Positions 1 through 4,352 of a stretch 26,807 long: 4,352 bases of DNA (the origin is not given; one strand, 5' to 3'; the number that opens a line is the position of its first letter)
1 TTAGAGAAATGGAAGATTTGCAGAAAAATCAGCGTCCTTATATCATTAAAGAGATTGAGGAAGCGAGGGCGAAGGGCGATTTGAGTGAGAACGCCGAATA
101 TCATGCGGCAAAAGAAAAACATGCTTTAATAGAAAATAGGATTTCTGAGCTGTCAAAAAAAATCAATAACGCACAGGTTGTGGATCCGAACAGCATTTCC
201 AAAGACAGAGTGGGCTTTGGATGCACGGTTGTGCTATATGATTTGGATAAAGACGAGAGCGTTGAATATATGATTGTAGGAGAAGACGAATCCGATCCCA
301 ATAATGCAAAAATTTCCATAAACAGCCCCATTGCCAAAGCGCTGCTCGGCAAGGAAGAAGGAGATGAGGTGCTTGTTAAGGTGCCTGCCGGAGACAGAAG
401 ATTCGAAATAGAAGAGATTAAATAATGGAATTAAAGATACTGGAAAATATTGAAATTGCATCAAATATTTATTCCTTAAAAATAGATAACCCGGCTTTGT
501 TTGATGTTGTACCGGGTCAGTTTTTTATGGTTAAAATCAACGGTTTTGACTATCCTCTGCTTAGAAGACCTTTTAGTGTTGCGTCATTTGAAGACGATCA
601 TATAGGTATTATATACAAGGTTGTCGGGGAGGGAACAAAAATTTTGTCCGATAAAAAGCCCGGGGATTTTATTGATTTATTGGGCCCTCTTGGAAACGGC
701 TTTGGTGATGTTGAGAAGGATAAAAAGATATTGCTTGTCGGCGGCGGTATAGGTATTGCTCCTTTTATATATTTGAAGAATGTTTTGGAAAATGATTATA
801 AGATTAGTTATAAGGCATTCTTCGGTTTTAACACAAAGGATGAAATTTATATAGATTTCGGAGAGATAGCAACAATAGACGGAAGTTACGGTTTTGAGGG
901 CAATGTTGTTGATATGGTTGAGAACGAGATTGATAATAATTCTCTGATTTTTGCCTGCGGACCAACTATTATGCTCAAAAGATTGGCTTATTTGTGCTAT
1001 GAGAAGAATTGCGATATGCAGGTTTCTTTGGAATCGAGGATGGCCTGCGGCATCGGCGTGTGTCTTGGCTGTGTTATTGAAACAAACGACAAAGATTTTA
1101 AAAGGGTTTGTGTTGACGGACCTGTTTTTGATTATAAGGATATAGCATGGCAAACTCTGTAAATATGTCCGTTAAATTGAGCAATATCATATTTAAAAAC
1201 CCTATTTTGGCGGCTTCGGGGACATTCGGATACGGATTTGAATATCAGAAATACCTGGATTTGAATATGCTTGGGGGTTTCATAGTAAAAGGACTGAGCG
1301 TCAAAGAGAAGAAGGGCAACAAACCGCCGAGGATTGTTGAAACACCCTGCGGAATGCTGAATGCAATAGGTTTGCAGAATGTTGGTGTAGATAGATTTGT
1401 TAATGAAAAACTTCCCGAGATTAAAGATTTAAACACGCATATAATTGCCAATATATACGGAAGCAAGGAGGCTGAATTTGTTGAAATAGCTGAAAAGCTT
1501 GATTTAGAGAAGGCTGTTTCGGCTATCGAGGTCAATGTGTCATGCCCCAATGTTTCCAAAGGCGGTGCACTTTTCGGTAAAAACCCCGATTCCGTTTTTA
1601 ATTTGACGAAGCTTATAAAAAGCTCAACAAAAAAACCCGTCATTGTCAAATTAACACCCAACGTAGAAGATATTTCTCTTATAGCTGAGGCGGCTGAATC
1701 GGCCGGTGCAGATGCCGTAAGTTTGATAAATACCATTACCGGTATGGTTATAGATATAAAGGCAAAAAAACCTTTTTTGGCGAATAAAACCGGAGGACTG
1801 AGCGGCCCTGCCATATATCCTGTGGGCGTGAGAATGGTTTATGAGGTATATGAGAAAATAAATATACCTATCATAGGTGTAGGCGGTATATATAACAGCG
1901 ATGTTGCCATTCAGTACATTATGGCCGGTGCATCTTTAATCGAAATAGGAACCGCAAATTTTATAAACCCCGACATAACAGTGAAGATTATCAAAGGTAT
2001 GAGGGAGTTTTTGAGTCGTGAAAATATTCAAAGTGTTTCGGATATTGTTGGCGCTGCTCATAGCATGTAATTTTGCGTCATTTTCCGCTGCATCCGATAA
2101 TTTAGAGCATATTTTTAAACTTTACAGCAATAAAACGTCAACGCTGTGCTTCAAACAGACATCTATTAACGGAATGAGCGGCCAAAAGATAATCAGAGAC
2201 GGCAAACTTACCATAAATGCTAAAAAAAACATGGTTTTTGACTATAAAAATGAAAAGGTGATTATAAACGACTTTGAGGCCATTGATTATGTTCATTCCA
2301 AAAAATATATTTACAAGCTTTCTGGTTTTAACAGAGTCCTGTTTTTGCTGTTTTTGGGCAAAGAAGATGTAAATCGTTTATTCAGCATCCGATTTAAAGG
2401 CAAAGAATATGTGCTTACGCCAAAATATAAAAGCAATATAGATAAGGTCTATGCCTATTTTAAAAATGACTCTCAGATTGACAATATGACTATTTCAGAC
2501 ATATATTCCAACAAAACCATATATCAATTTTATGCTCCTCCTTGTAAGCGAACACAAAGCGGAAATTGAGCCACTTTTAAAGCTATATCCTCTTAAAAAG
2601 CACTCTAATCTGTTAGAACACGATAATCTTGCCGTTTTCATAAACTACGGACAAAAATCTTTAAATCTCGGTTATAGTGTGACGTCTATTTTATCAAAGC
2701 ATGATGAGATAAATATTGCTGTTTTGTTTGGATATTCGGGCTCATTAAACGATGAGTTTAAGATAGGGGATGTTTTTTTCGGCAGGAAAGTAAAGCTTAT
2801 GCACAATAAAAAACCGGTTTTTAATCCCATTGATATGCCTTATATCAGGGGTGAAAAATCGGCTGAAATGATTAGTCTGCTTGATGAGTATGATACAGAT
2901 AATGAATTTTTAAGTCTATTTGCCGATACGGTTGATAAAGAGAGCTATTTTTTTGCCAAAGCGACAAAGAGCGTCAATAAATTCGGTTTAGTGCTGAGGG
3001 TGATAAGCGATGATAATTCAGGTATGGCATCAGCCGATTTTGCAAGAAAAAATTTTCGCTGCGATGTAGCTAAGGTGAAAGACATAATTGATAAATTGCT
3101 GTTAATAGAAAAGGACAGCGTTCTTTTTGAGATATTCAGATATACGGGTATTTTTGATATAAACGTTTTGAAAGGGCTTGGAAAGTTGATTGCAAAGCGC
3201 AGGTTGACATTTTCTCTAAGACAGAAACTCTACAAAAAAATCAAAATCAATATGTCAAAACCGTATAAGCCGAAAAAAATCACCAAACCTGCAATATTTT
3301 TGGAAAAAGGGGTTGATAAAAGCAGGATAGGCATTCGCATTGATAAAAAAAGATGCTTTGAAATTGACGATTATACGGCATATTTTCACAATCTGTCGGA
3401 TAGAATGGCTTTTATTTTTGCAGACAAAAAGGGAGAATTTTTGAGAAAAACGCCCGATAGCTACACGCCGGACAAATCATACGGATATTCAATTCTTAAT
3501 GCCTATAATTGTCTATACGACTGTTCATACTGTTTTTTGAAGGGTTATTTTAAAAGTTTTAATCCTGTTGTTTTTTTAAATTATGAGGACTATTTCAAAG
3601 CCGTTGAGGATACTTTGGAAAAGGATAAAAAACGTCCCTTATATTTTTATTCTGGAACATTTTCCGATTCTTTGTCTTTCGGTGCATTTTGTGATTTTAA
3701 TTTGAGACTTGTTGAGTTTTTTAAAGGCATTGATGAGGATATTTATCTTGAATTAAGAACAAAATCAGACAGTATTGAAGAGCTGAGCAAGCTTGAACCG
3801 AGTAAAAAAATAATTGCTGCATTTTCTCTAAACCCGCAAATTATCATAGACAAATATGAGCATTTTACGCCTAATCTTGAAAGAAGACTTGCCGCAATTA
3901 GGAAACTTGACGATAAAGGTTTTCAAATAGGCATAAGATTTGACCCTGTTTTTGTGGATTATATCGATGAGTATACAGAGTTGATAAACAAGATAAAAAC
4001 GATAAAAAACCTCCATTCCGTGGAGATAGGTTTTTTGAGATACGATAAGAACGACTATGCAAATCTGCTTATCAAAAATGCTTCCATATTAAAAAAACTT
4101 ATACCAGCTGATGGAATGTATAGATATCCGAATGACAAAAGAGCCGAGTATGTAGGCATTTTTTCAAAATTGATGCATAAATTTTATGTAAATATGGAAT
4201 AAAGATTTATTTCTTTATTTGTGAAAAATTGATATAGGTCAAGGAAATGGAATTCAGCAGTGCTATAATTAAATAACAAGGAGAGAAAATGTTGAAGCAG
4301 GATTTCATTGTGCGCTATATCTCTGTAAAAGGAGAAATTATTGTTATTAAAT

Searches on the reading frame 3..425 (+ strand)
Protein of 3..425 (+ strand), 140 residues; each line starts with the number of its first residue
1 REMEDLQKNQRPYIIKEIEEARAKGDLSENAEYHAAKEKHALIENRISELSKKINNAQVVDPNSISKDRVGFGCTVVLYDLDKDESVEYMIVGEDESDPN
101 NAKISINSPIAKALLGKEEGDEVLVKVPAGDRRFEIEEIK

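Call 5: search_protein_families(library=pfam, proteins=[window:3-425:+], max_evalue=0.001)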
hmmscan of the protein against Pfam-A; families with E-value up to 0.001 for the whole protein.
window:3-425:+ (140 aa): 2 families
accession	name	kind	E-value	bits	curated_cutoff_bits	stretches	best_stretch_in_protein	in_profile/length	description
PF01272.25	GreA_GreB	-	8.2e-29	99.8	26.9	1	66-140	2-76/77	Transcription elongation factor, GreA/GreB, C-term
PF03449.20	GreA_GreB_N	-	4.3e-22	78.5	24.5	1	1-59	13-71/71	Transcription elongation factor, N-terminal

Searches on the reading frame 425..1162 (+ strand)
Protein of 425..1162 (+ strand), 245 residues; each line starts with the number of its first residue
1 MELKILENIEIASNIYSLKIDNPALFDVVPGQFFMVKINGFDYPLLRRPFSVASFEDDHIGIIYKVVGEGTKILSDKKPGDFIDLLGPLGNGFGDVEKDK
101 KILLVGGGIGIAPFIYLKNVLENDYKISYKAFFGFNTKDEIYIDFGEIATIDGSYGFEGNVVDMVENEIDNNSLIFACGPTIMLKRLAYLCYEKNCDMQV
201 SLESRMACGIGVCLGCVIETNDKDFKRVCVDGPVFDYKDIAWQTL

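Call 5: search_protein_families(library=pfam, proteins=[window:425-1162:+], max_evalue=0.001)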
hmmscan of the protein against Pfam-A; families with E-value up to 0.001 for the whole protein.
window:425-1162:+ (245 aa): 2 families
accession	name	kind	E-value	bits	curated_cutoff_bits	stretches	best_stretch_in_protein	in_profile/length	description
PF10418.14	DHODB_Fe-S_bind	-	2.7e-17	62.6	23.9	1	203-240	1-40/41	Iron-sulfur cluster binding domain of dihydroorotate dehydrogenase B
PF00970.30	FAD_binding_6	-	0.00011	23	21.1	1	8-91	9-96/99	Oxidoreductase FAD-binding domain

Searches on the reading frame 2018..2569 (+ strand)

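Call 5: search_protein_families(library=pfam, proteins=[window:2018-2569:+], max_evalue=0.001)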
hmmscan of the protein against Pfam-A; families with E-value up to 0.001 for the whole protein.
window:2018-2569:+ (183 aa): 1 family
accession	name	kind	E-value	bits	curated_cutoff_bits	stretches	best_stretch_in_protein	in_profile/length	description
PF03548.22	LolA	-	1.6e-06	28.4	23.6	1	39-172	4-149/165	Outer membrane lipoprotein carrier protein LolA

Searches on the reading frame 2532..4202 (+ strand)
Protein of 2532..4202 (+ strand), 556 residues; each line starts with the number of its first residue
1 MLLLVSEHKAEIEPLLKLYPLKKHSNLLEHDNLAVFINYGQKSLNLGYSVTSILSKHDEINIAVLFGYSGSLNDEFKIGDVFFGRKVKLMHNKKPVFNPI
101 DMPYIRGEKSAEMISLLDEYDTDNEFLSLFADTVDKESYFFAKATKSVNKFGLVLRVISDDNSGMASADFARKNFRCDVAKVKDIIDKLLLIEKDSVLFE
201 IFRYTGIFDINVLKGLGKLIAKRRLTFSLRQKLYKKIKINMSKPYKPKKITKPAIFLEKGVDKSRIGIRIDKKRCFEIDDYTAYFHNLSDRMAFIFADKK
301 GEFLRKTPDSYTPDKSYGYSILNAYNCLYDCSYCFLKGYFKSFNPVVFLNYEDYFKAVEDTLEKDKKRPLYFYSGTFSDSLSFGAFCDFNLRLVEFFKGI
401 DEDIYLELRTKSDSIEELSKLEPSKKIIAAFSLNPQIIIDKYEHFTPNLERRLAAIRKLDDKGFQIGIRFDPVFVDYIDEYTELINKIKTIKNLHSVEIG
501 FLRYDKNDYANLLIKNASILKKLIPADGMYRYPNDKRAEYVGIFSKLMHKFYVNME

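Call 5: search_protein_families(library=pfam, proteins=[window:2532-4202:+], max_evalue=0.001)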
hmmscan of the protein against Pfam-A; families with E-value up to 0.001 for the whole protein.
window:2532-4202:+ (556 aa): 2 families
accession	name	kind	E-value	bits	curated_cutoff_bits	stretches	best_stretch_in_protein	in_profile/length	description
PF20903.3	SPL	-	9.5e-16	58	27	1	305-490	65-252/338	Spore photoproduct lyase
PF04055.27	Radical_SAM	-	2.1e-06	28.5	29.5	1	326-465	6-142/166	Radical SAM superfamily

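Call 7: search_protein_families(library=ncbifam, proteins=[window:2532-4202:+], max_evalue=0.001)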
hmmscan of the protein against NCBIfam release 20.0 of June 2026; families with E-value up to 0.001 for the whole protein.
window:2532-4202:+ (556 aa): 3 families
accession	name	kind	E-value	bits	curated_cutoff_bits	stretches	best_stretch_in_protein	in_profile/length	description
TIGR04070.1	photo_TT_lyase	equivalog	2.8e-21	75.9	400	1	315-492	75-254/338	spore photoproduct lyase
TIGR03886.1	lyase_spl_fam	equivalog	1.2e-07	31.2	437.55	1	324-490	83-259/346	spore photoproduct lyase family protein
NF038135.1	rSAM_Rv2578c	equivalog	0.00091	18.4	430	0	438-493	194-249/317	Rv2578c family radical SAM protein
